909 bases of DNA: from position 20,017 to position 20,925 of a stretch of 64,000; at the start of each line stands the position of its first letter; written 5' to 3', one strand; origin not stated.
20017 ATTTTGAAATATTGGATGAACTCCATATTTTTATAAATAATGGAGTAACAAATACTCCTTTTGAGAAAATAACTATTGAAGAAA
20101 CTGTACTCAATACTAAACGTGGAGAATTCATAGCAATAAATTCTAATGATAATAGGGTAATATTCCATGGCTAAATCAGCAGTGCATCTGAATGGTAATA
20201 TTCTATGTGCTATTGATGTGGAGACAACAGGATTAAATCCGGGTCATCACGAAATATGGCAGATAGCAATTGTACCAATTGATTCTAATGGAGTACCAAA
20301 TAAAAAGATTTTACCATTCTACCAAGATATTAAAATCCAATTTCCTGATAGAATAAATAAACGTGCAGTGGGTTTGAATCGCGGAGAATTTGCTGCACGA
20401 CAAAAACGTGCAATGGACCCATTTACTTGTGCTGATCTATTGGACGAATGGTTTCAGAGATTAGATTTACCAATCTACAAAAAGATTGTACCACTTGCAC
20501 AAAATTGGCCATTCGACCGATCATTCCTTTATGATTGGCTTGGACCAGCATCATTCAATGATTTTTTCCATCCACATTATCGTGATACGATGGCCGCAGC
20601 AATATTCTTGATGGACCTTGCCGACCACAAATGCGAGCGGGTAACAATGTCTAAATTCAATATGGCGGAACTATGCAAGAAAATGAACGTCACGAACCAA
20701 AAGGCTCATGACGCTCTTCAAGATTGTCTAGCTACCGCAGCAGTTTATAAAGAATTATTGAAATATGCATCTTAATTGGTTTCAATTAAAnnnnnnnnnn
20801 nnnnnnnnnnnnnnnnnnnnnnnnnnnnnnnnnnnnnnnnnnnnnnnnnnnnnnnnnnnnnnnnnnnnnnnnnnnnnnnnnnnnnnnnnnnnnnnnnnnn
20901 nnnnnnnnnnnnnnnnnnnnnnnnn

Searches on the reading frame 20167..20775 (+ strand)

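Call 10: search_protein_families(library=phrogs, proteins=[window:20167-20775:+])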
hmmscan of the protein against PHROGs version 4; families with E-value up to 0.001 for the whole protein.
window:20167-20775:+ (202 aa): 3 families
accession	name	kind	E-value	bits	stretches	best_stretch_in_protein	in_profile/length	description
phrog_192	-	DNA, RNA and nucleotide metabolism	6.5e-25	89.2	1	11-201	106-274/397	DNA polymerase exonuclease subunit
phrog_17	-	DNA, RNA and nucleotide metabolism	2.7e-06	26.6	1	12-200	671-827/1445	DNA polymerase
phrog_14632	-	DNA, RNA and nucleotide metabolism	8.4e-05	22.5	1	15-196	86-241/380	DNA polymerase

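Call 11: search_protein_families(library=pfam, proteins=[window:20167-20775:+])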
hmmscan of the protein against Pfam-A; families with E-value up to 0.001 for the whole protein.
window:20167-20775:+ (202 aa): 1 family
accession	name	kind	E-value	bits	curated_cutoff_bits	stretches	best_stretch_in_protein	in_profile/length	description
PF00929.31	RNase_T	-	2.1e-12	48.3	24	1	15-194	2-164/164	Exonuclease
